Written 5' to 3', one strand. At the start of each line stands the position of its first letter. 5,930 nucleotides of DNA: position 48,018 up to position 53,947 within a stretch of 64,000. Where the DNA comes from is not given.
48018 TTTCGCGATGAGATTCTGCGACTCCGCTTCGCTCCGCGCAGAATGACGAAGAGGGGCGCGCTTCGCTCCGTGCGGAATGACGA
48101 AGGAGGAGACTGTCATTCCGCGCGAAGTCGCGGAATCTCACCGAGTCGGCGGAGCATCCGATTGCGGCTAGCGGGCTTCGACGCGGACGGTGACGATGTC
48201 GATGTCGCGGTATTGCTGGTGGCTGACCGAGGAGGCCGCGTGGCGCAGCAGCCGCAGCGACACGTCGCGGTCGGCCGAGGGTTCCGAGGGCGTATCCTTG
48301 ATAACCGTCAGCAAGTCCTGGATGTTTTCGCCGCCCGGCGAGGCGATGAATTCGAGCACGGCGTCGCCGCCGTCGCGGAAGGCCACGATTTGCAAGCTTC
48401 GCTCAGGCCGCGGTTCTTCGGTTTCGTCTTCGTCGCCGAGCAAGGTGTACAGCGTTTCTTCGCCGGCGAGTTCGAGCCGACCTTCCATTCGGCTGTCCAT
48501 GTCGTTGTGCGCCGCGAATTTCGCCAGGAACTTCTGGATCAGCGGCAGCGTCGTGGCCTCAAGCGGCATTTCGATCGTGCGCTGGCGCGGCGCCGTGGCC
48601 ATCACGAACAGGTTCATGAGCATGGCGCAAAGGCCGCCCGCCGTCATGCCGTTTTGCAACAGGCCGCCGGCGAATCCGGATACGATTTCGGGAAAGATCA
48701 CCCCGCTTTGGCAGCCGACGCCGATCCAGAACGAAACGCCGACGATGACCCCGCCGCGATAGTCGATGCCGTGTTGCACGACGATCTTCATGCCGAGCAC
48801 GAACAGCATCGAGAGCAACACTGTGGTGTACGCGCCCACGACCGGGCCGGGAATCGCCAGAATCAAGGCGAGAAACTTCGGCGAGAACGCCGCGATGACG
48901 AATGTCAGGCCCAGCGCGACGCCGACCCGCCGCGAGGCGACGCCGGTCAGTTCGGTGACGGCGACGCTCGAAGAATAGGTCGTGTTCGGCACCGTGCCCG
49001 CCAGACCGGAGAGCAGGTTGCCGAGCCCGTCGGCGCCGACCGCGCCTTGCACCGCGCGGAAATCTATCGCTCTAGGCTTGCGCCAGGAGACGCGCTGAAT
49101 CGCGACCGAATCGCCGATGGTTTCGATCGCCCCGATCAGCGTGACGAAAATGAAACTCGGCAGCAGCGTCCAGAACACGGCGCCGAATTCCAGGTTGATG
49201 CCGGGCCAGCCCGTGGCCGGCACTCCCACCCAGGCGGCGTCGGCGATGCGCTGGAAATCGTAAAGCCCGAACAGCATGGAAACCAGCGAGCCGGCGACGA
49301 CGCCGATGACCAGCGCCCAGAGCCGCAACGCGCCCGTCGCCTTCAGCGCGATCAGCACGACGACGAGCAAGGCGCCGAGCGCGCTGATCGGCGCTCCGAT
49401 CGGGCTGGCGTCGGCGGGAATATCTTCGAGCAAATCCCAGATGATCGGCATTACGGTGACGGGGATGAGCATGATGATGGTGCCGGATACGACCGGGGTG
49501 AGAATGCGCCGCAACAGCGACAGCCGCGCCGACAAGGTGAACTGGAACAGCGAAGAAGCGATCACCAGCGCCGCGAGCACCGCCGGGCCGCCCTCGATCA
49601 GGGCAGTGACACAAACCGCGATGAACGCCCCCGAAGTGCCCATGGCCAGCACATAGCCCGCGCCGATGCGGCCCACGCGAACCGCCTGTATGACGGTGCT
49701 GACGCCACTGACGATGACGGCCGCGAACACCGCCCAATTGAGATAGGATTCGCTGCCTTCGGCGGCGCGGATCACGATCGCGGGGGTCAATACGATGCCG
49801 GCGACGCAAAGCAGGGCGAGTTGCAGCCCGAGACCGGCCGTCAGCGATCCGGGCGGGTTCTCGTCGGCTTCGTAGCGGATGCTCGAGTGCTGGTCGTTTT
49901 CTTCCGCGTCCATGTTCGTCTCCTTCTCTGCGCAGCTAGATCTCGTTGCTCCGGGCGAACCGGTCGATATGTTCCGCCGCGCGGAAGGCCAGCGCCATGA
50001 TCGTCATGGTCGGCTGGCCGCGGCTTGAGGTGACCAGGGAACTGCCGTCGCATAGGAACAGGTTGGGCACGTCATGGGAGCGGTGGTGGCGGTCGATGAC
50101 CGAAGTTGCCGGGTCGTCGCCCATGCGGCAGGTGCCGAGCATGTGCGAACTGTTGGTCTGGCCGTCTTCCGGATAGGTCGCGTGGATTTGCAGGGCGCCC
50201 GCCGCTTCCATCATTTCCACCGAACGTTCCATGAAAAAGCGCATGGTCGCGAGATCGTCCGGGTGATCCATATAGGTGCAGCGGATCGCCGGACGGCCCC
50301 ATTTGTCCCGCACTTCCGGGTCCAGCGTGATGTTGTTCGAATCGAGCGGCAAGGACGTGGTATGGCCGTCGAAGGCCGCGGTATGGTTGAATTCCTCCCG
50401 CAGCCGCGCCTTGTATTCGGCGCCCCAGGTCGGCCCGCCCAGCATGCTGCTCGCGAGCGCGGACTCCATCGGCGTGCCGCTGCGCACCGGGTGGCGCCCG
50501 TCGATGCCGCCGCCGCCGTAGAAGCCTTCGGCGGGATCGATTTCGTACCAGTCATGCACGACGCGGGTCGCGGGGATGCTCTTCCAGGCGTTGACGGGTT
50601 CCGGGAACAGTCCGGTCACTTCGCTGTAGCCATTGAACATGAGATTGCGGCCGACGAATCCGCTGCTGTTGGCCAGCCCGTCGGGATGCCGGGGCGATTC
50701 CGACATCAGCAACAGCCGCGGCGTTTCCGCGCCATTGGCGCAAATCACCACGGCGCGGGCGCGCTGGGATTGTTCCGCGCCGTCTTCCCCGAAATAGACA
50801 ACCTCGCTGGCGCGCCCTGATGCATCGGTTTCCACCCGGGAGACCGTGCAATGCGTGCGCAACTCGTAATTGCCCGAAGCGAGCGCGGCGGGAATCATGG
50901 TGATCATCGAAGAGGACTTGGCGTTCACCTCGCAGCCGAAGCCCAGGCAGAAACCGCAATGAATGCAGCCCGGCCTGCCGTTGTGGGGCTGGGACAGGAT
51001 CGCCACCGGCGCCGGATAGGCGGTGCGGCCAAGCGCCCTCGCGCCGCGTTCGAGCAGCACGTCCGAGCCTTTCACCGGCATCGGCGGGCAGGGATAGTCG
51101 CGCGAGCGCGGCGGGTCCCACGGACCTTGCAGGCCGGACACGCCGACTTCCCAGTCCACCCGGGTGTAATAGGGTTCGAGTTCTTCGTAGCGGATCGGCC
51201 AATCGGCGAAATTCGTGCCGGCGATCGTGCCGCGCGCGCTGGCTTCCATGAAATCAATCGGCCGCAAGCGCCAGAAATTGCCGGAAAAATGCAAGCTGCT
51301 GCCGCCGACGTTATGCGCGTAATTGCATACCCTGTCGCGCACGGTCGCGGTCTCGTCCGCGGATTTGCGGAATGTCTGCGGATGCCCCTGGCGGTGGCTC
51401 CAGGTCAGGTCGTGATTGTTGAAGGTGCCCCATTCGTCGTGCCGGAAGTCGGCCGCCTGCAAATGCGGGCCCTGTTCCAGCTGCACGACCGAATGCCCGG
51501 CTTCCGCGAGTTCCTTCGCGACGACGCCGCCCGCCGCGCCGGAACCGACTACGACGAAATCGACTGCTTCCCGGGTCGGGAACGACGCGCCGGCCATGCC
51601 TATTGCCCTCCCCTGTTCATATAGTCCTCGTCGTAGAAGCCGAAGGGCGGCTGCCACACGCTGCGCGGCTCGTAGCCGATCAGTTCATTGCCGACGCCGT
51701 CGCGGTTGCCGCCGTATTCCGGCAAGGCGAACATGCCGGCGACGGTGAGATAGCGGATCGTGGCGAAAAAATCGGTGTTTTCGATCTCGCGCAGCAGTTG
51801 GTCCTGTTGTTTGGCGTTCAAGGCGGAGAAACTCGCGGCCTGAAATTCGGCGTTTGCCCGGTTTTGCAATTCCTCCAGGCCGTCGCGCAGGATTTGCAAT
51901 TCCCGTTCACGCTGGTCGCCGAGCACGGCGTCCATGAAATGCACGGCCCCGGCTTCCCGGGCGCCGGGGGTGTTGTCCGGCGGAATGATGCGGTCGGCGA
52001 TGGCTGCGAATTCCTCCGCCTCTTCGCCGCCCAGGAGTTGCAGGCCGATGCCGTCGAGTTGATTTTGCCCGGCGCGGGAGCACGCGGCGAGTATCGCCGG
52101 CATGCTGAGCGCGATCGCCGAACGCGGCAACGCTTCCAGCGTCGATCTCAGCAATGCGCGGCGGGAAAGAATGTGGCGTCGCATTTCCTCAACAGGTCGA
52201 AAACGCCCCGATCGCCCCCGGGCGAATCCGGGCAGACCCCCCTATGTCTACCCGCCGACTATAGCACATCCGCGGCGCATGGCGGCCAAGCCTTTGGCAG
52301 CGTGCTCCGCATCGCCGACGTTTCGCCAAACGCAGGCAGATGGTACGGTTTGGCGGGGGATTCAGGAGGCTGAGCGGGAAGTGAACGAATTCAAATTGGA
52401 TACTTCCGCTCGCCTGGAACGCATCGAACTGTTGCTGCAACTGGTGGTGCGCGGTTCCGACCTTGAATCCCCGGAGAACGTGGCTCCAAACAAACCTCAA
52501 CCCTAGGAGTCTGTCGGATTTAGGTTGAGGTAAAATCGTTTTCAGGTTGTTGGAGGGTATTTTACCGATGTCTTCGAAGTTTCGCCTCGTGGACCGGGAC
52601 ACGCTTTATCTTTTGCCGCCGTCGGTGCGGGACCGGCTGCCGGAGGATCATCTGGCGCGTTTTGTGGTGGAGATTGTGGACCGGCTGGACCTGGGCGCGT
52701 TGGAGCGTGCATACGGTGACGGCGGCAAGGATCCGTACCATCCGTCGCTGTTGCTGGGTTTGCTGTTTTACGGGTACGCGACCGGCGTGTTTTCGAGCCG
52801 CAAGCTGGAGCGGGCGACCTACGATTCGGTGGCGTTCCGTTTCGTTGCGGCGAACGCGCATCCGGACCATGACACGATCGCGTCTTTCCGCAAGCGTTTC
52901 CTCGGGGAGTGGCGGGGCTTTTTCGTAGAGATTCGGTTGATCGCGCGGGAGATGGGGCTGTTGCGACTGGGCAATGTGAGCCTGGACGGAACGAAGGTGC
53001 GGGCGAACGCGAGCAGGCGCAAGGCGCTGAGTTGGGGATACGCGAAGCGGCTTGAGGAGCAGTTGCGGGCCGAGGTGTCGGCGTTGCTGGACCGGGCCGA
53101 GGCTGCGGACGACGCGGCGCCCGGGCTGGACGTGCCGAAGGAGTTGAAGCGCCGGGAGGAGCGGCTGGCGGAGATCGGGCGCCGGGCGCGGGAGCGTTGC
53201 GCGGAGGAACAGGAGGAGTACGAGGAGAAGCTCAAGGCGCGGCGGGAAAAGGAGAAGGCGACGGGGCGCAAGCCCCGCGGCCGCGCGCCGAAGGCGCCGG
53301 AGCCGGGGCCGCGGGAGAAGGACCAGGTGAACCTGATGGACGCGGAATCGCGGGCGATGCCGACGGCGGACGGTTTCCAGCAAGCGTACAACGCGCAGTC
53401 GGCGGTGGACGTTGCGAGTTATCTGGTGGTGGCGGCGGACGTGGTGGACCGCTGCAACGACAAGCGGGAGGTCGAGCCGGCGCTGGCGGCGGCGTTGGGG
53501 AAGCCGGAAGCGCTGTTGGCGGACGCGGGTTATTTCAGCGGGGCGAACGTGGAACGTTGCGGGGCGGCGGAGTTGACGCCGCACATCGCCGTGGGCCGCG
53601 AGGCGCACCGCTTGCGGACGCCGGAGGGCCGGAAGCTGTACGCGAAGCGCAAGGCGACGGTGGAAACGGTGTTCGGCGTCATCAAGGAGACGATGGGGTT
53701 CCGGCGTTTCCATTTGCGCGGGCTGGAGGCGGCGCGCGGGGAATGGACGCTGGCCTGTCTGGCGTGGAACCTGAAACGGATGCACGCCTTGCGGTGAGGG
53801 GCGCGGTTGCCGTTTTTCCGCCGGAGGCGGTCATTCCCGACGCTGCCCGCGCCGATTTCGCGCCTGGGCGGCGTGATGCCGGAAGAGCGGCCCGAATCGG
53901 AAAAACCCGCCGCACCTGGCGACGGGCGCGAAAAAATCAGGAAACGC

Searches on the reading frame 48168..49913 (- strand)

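Call 13: search_protein_families(library=pfam, proteins=[window:48168-49913:-], max_evalue=0.00001)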
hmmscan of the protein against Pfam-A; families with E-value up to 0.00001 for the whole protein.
window:48168-49913:- (581 aa): 1 family
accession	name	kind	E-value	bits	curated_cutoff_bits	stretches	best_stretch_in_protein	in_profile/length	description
PF00860.26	Xan_ur_permease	-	2e-51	175.4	27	1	28-401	6-383/389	Permease family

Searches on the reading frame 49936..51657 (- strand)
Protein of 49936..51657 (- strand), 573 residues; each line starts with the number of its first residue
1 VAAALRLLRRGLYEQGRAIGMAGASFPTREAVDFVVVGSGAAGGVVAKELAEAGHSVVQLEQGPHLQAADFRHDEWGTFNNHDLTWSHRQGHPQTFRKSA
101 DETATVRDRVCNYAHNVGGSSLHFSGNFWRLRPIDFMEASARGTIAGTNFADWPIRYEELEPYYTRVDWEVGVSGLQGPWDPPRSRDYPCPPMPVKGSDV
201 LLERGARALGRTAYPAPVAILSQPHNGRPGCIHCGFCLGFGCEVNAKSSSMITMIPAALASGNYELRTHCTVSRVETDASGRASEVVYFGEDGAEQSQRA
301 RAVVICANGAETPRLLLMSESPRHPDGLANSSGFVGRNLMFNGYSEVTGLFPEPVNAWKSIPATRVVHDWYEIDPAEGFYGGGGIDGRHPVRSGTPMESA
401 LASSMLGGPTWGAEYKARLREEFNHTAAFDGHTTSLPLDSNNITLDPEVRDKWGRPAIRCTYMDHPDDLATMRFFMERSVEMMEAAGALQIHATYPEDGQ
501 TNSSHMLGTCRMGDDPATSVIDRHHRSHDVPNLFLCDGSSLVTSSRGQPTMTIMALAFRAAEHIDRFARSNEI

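Call 13: search_protein_families(library=pfam, proteins=[window:49936-51657:-], max_evalue=0.00001)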
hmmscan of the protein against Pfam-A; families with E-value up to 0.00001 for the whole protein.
window:49936-51657:- (573 aa): 4 families
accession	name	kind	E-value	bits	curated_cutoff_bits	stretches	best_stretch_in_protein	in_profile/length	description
PF05199.19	GMC_oxred_C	-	3e-26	93.1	24.6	1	437-557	1-139/139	GMC oxidoreductase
PF00732.25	GMC_oxred_N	-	8.4e-12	45.8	23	1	229-340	109-214/218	GMC oxidoreductase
PF01266.30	DAO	-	8.3e-09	35.9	27.9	0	33-69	1-38/353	FAD dependent oxidoreductase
PF13450.12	NAD_binding_8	-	5.5e-06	27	21.9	0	36-83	1-46/68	NAD(P)-binding Rossmann-like domain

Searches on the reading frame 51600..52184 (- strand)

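Call 13: search_protein_families(library=pfam, proteins=[window:51600-52184:-], max_evalue=0.00001)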
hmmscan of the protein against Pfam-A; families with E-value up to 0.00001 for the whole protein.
window:51600-52184:- (194 aa): 1 family
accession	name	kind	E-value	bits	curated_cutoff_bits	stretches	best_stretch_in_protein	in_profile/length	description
PF13618.11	Gluconate_2-dh3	-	1.8e-24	87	23.4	1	54-171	2-133/135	Gluconate 2-dehydrogenase subunit 3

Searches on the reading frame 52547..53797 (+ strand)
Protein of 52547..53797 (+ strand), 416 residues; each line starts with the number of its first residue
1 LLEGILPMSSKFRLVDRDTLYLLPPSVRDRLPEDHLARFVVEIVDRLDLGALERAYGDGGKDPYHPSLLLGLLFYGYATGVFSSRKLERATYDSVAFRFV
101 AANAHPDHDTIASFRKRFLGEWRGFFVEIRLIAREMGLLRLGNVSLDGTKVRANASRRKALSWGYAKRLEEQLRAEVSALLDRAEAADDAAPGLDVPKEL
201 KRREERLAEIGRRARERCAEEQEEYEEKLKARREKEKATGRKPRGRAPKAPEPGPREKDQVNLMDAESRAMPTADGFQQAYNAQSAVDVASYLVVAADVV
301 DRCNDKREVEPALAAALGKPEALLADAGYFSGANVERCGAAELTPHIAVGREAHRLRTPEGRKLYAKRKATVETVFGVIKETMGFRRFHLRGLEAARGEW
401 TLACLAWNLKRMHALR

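Call 13: search_protein_families(library=pfam, proteins=[window:52547-53797:+], max_evalue=0.00001)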
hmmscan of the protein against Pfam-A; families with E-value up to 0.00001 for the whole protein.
window:52547-53797:+ (416 aa): 3 families
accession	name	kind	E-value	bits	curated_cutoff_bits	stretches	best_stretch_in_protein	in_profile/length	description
PF01609.27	DDE_Tnp_1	-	5.5e-16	59.3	23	1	274-409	29-200/200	Transposase DDE domain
PF13751.12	DDE_Tnp_1_6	-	1.6e-15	57.9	25.1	1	351-413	63-125/125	Transposase DDE domain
PF05598.16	DUF772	-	3e-14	53.2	23.1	1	60-128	1-73/74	Transposase domain (DUF772)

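Call 74: search_dna_similar(query=window:52547-53797:+, collection=plasmids, mode=protein, max_rows=12)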
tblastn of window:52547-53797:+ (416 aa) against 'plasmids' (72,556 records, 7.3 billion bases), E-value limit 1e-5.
Records with a match: 2705; places in all: 3049; records where one place covers at least 80% of the query: 963.
Best place of each record, by identity: <60% 2705.
By first word of the organism name: Klebsiella 1388; Enterobacter 150; Enterococcus 140; Escherichia 139; Citrobacter 137; Staphylococcus 121; Pseudomonas 104; Agrobacterium 45; Ralstonia 38; Serratia 31; and 111 more.
By predicted mobility (MOB-suite, as given by PLSDB): conjugative 1306; mobilizable 724; non-mobilizable 675.
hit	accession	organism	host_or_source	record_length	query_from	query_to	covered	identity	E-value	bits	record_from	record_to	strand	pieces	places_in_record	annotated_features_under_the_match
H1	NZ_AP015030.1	Pseudomonas putida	-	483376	7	416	99%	48.9%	3e-120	391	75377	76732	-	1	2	IS1182 family transposase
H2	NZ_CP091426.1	Methylobacter sp. YRD-M1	isolate,wetland soil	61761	5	415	99%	48.6%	1e-120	392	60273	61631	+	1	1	IS1182 family transposase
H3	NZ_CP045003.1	Pseudomonas aeruginosa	Homo sapiens,single cell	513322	7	416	99%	47.4%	3e-110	363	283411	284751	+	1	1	IS1182 family transposase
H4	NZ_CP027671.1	Simplicispira suum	cell culture,Dust collector of pigpen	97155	7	416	84%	54.0%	3e-64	416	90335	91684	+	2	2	IS1182 family transposase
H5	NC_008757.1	Polaromonas naphthalenivorans CJ2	-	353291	10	416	83%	53.3%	3e-61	402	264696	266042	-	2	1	none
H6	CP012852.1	Persicobacter sp. JZB09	cell culture,soil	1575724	12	411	96%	46.0%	3e-97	325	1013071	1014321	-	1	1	none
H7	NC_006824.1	Aromatoleum aromaticum EbN1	-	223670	10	416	79%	55.4%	1e-62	391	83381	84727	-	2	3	IS1182-like element ISAzo1 family transposase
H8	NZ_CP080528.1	Mesorhizobium sp. AR07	Oxytropis sp.,Cell culture,root nodule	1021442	10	415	78%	55.4%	1e-63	382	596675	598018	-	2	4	record has no annotation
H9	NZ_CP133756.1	Pseudomonas aeruginosa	Homo sapiens,sputum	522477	10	410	77%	56.4%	3e-66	395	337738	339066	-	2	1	IS1182 family transposase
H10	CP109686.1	Pseudomonas aeruginosa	whole organism,Sink Drain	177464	10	416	80%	54.0%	6e-58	386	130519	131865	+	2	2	IS1182 family transposase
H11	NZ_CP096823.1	Pseudomonas aeruginosa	Homo sapiens,blood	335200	10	416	80%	54.0%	6e-58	386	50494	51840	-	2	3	IS1182 family transposase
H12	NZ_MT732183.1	Pseudomonas aeruginosa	-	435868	10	416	80%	54.0%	6e-58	386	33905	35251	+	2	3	IS1182 family transposase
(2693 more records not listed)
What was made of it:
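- Tried and rejected: The IS transposase is at most 56% identical to proteobacterial IS1182 elements (call 74).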
